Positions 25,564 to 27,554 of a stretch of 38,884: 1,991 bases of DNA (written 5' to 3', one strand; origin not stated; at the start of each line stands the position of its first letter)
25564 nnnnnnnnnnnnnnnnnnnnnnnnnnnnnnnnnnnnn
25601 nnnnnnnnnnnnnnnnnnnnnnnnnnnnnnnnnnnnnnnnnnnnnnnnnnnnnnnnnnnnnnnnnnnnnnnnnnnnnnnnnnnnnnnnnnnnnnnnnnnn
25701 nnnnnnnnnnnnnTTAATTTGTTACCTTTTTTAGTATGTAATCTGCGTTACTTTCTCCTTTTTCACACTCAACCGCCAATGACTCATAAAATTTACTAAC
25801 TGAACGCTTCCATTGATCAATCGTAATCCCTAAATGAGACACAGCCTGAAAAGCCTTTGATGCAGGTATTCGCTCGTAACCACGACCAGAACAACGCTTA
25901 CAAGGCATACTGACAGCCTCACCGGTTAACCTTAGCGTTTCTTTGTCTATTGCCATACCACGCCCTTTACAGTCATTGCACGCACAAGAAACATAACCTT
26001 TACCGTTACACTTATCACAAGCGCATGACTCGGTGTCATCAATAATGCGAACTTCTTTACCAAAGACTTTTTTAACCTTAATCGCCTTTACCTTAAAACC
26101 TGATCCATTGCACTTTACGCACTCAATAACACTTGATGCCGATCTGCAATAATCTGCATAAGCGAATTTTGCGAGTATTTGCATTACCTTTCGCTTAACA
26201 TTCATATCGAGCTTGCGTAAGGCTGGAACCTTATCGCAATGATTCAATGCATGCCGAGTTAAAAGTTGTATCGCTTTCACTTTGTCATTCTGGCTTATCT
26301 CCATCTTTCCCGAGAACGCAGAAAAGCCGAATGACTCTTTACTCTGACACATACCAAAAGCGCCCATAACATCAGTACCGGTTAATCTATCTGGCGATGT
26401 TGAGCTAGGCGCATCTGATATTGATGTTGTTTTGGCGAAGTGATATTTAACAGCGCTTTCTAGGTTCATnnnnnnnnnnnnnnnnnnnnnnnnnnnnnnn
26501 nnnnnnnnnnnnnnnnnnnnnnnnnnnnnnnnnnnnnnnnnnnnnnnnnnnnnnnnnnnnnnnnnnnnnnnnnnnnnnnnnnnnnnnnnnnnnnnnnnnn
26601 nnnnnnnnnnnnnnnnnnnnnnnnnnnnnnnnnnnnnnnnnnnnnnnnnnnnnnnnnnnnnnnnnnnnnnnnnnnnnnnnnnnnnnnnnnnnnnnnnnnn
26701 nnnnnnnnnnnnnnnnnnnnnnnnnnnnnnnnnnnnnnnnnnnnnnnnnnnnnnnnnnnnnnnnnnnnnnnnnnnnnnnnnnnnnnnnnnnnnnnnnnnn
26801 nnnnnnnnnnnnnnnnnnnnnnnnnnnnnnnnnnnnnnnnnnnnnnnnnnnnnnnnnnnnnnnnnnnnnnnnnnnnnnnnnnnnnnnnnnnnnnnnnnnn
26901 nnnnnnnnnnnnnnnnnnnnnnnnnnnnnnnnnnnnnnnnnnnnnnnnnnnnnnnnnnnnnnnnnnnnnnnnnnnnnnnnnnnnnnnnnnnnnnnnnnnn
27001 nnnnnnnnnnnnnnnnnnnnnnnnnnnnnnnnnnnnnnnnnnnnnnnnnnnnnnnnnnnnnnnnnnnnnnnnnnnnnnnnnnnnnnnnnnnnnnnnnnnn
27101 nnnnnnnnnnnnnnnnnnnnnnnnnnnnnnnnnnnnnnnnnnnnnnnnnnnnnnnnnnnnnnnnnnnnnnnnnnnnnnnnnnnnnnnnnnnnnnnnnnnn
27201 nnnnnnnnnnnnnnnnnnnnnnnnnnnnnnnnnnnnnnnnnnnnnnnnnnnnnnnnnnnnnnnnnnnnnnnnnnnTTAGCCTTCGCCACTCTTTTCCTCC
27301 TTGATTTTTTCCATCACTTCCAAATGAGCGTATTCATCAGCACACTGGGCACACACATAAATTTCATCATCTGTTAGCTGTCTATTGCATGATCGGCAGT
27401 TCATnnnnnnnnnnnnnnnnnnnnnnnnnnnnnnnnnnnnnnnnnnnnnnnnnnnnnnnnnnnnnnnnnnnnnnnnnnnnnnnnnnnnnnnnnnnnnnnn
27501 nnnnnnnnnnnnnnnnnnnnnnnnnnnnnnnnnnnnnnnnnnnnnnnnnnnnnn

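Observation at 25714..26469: Q-like antiterminator built around four DnaJ-type CxxCxGxG zinc-finger repeats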

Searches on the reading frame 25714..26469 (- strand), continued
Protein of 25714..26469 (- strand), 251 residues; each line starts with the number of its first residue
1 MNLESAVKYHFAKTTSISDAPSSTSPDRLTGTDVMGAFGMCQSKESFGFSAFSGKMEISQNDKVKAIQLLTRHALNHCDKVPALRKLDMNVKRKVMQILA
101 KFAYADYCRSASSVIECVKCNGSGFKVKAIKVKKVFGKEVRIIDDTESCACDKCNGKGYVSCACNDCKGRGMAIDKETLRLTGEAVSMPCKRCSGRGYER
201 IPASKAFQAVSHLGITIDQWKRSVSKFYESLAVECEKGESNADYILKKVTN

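Call 37: fold_search(model_id=the predicted structure, library=pdb)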
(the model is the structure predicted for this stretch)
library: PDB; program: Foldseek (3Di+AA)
matches with E <= 10: 112; with E <= 0.001: 8
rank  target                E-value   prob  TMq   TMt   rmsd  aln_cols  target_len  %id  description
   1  7ubn_Q                4.4e-16  1.00  0.65  0.77   4.9       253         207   40  Transcription antitermination complex: NusA-containing "engaged" Qlambda-loading complex (released 2022-09-28)
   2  7ubm_Q                2.5e-12  1.00  0.53  0.78   3.9       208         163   38  Transcription antitermination complex: "pre-engaged" Qlambda-loading complex (released 2022-09-28)
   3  7ubj_A                2.4e-09  1.00  0.40  0.65   7.6       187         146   35  Transcription antitermination factor Qlambda, type-I crystal (released 2022-09-28)
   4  7ubl_A                2.7e-09  1.00  0.44  0.73   4.0       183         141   35  Transcription antitermination factor Qlambda in complex with Q-lambda-binding-element DNA (released 2022-09-28)
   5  7ubj_B                3.3e-09  1.00  0.39  0.66   8.0       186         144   35  Transcription antitermination factor Qlambda, type-I crystal (released 2022-09-28)
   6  4mo1_B                4.8e-09  1.00  0.40  0.67   8.0       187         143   35  Crystal structure of antitermination protein Q from bacteriophage lambda. Northeast Structural Genomics Consortium tar (released 2013-09-25)
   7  7ubk_B                5.7e-09  1.00  0.38  0.61   7.9       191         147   35  Transcription antitermination factor Qlambda, type-II crystal (released 2022-09-28)
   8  4mo1_A                1.7e-08  1.00  0.39  0.65   7.7       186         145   35  Crystal structure of antitermination protein Q from bacteriophage lambda. Northeast Structural Genomics Consortium tar (released 2013-09-25)
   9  8ieb_B                4.7e-01  0.04  0.10  0.09  22.3       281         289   11  Cryo-EM structure of GPR156 of GPR156-miniGo-scFv16 complex (local refine) (released 2024-02-14)
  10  8yjp_A                8.0e-01  0.03  0.11  0.09  20.6       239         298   12  Cryo-EM structure of human apo GPR156 (released 2025-02-05)
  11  3aon_A                8.4e-01  0.08  0.13  0.16  25.9       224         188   12  Crystal structure of the central axis (NtpD-NtpG) in the catalytic portion of Enterococcus hirae V-type sodium ATPase (released 2011-10-05)
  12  7u8o_H                9.4e-01  0.06  0.12  0.13  26.5       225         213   12  Structure of porcine V-ATPase with mEAK7 and SidK, Rotary state 2 (released 2022-07-06)
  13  8ieb_A                9.9e-01  0.03  0.11  0.11  22.3       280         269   11  Cryo-EM structure of GPR156 of GPR156-miniGo-scFv16 complex (local refine) (released 2024-02-14)
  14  8iei_A                1.2e+00  0.02  0.10  0.10  20.9       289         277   11  Cryo-EM structure of GPR156A/B of G-protein free GPR156 (local refine) (released 2024-02-14)
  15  7tmr_M                1.3e+00  0.06  0.11  0.13  24.6       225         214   14  V-ATPase from Saccharomyces cerevisiae, State 1 (released 2022-04-13)
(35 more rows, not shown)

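Call 41: find_related_loci(query=A1, collection=viral_contigs, flank=1500)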
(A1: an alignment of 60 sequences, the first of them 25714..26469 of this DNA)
Query A1 (251 aa) in viral_contigs; peptide patterns used: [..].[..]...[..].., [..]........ (x = any residue, [..] = any of these).
600 stretches matched a pattern (row limit reached: there are more); 595 encode a relative of the query (tblastn E <= 1e-3); the best 80 are kept; 80 distinct loci.
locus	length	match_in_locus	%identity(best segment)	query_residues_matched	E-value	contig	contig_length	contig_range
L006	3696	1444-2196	97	1-251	1e-172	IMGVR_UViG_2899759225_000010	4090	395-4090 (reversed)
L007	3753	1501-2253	98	1-251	1e-170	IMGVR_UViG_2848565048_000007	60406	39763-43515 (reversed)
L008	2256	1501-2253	97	1-251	7e-175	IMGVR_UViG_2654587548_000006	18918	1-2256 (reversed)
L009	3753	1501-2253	95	1-251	6e-169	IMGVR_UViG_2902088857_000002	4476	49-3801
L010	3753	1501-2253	96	1-251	5e-165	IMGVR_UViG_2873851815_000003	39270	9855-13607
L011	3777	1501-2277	69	1-250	4e-112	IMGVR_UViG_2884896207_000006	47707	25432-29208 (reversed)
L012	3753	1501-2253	96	1-251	2e-166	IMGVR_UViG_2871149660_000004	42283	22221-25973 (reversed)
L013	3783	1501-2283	59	1-251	4e-92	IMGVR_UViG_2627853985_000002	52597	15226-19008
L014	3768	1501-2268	54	1-251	7e-83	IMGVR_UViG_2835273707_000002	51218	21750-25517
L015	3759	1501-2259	52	1-251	3e-81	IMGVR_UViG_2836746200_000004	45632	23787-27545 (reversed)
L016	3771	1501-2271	50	1-251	2e-80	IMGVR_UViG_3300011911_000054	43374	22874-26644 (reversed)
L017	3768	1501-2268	52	1-251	3e-80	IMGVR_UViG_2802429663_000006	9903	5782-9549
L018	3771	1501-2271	49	1-251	4e-80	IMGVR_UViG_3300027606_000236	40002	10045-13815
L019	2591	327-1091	51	3-251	2e-80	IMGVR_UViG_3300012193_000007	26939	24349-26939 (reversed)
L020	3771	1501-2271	50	1-251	1e-79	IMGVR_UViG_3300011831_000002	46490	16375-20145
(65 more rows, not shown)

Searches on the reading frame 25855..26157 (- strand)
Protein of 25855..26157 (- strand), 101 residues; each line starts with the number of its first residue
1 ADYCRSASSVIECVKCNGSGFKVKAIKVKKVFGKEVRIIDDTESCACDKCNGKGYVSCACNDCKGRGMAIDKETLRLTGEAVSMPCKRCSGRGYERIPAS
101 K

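Call 74: predict_structure(alignment_id=A2)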
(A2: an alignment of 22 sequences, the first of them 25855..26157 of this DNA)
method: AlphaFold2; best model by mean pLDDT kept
length: 101 residues; sequences in the alignment: 22
mean_pLDDT: 75.3   pTM: 0.43
mean pLDDT of the five models: 75.3, 73.1, 70.5, 69.9, 63.8
residues with pLDDT >= 90: 2; 70-90: 75; 50-70: 13; < 50: 11
segments of 3 or more residues with pLDDT < 50: 1-6, 97-101
pLDDT, mean of each block of 10 residues (from residue 1): 51 84 84 83 84 74 75 87 80 56 46
secondary structure, 60 per line:
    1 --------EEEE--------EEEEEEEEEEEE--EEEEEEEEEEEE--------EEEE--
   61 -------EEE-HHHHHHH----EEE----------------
elements in order: E9-12 E21-32 E35-46 E55-58 E68-70 H72-78 E83-85

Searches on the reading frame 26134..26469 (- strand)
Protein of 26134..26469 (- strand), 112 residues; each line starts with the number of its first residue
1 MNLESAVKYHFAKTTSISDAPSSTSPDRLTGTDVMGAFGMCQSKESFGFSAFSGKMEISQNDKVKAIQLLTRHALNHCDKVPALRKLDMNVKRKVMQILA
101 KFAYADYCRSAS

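Call 58: search_protein_representatives(protein=window:26134-26469:-)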
Query: 112 residues. Proteins with E-value up to 0.001 (for the whole library): 114; up to 1e-10: 57; up to 1e-30: 2. The best 114 are listed.
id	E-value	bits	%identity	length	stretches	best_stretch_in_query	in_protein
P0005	1.0e-51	189.6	83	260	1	1-111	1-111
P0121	2.0e-34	134.1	61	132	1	1-111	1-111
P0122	5.0e-30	120.0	62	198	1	16-108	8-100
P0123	1.5e-29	118.5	56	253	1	1-111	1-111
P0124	8.2e-28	112.9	54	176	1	1-111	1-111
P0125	5.1e-27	110.4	54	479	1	1-111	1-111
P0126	1.0e-25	106.2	51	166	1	1-111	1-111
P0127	1.6e-23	99.1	52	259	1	1-111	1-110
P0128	6.1e-23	97.3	49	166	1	1-112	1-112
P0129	1.7e-22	95.8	50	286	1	6-111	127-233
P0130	4.7e-22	94.4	48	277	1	1-112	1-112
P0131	5.2e-22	94.3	58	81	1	10-90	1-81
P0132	6.1e-22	94.1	77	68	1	1-66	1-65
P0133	2.2e-20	89.1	45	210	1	1-111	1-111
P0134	9.6e-19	83.8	45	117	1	1-108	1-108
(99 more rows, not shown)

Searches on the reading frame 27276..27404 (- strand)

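Call 47: search_protein_families(library=pfam, proteins=[window:27276-27404:-], max_evalue=0.01)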
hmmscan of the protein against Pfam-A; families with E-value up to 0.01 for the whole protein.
window:27276-27404:- (42 aa): 3 families
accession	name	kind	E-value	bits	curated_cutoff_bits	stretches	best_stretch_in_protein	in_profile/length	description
PF05810.19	NinF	-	3.8e-08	33.5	27.5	1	3-25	2-24/25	NinF protein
PF14446.12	Prok-RING_1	-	0.0031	17.9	29.1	1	2-28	6-32/54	Prokaryotic RING finger family 1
PF02207.25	zf-UBR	-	0.0097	16.4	25.2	1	2-36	14-45/69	Putative zinc finger in N-recognin (UBR box)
